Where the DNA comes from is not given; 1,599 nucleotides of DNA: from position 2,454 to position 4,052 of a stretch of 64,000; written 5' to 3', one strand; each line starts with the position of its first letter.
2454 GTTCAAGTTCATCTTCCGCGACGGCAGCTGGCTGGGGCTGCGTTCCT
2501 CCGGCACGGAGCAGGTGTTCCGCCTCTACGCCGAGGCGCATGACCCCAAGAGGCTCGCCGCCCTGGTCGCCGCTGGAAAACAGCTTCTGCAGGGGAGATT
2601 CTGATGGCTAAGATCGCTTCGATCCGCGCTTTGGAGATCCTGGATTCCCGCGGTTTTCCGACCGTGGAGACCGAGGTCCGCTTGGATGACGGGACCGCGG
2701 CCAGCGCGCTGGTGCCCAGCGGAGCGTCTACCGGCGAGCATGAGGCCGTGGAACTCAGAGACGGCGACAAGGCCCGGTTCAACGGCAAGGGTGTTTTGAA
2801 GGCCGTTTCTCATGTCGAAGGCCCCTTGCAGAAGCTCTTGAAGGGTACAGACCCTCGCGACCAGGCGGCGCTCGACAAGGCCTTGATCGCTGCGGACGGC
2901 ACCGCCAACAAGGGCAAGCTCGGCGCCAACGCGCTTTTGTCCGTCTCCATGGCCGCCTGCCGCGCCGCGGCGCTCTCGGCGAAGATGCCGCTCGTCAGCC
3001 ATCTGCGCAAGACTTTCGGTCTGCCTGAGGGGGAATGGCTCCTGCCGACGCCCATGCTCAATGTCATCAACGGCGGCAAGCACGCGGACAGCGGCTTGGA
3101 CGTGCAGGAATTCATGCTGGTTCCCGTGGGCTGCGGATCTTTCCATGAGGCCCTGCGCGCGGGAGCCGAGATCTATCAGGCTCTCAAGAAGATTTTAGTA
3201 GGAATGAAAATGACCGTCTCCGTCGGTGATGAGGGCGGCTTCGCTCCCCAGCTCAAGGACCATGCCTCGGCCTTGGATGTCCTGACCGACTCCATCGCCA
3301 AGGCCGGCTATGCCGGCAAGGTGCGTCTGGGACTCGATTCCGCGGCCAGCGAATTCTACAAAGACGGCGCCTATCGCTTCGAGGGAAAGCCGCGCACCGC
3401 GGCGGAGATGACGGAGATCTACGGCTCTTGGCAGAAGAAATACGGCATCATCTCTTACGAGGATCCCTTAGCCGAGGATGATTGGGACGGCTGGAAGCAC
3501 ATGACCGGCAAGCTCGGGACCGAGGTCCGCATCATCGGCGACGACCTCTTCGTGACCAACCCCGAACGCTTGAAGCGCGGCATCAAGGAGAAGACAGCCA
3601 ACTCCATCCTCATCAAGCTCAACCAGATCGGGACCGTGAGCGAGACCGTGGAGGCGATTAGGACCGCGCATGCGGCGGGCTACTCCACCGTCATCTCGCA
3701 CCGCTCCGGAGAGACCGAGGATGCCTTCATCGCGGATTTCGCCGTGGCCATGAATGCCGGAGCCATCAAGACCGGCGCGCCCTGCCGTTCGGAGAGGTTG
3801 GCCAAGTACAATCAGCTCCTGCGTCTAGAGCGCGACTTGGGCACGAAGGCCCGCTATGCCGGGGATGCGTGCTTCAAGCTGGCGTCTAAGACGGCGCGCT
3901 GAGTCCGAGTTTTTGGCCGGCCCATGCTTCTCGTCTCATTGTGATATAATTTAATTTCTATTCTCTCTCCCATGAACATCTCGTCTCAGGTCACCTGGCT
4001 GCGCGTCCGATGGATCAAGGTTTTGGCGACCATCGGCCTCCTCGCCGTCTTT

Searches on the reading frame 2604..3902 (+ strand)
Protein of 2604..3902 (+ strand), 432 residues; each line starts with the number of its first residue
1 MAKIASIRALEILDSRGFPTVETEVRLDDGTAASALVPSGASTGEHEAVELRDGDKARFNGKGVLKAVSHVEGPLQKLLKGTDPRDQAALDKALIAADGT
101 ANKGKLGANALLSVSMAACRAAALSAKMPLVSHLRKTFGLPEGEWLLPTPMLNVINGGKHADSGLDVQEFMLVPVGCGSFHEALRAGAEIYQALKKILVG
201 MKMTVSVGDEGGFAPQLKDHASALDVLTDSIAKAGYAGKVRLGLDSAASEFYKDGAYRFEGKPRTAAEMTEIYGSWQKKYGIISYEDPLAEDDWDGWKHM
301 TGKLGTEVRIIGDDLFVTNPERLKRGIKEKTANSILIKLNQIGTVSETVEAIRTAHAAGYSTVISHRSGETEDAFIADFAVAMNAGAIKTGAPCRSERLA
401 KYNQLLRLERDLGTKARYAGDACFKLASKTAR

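Call 32: search_protein_families(library=pfam, proteins=[window:2604-3902:+], max_evalue=0.0001)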
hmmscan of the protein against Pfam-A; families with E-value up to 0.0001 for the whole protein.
window:2604-3902:+ (432 aa): 3 families
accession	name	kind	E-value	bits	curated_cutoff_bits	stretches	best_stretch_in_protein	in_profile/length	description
PF00113.28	Enolase_C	-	1.7e-119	399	21.5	1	146-424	3-293/296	Enolase, C-terminal TIM barrel domain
PF03952.21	Enolase_N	-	8e-51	172.1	35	1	4-134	1-131/131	Enolase, N-terminal domain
PF13378.12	MR_MLE_C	-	2.4e-06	27.8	29.4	1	278-384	68-172/219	Enolase C-terminal domain-like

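Call 93: find_homologous_proteins(query=window:2604-3902:+, max_evalue=1e-50)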
Query window:2604-3902:+ (432 aa): 8000 proteins with E <= 1e-50 among 8000 candidates; the best 120 are listed.
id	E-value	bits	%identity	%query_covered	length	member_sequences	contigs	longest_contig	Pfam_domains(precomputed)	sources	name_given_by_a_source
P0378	5.3e-282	953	100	100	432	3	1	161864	PF03952.22,PF00113.29,PF13378.13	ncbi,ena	-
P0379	1.3e-238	810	85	100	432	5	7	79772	PF03952.22,PF00113.29,PF13378.13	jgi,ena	-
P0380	3.0e-236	802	83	100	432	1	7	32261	PF03952.22,PF00113.29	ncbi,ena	-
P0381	9.2e-235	797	83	100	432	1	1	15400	PF03952.22,PF00113.29,PF13378.13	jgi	jgi:enolase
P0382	6.3e-234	794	83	99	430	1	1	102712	PF03952.22,PF00113.29,PF07476.18,PF13378.13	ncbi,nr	ncbi:MAG: phosphopyruvate hydratase [Elusimicrobia bacterium]|nr:phosphopyruvate hydratase [Elusimic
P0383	1.1e-231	787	82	100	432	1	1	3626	PF03952.22,PF00113.29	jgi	jgi:enolase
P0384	1.6e-231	786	82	100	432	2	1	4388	PF03952.22,PF00113.29,PF13378.13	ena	-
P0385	3.8e-231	785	82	100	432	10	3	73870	PF03952.22,PF00113.29,PF13378.13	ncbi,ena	-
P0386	9.5e-231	784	82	99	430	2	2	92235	PF03952.22,PF00113.29,PF13378.13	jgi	jgi:enolase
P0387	5.1e-230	781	82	100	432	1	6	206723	PF03952.22,PF00113.29,PF07476.18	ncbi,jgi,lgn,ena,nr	ncbi:MAG TPA: phosphopyruvate hydratase [Elusimicrobia bacterium]|nr:phosphopyruvate hydratase [Elus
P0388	3.4e-229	779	82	99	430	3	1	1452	PF03952.22,PF00113.29,PF13378.13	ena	-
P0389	6.4e-226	768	79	100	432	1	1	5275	PF03952.22,PF00113.29,PF13378.13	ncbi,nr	ncbi:MAG: phosphopyruvate hydratase [Elusimicrobia bacterium]|nr:phosphopyruvate hydratase [Elusimic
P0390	3.0e-220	749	83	92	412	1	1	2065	PF03952.22,PF00113.29,PF13378.13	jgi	jgi:enolase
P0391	1.9e-201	687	73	100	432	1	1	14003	PF03952.22,PF00113.29,PF13378.13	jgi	-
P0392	3.1e-201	687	74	99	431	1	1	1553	PF03952.22,PF00113.29,PF13378.13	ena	-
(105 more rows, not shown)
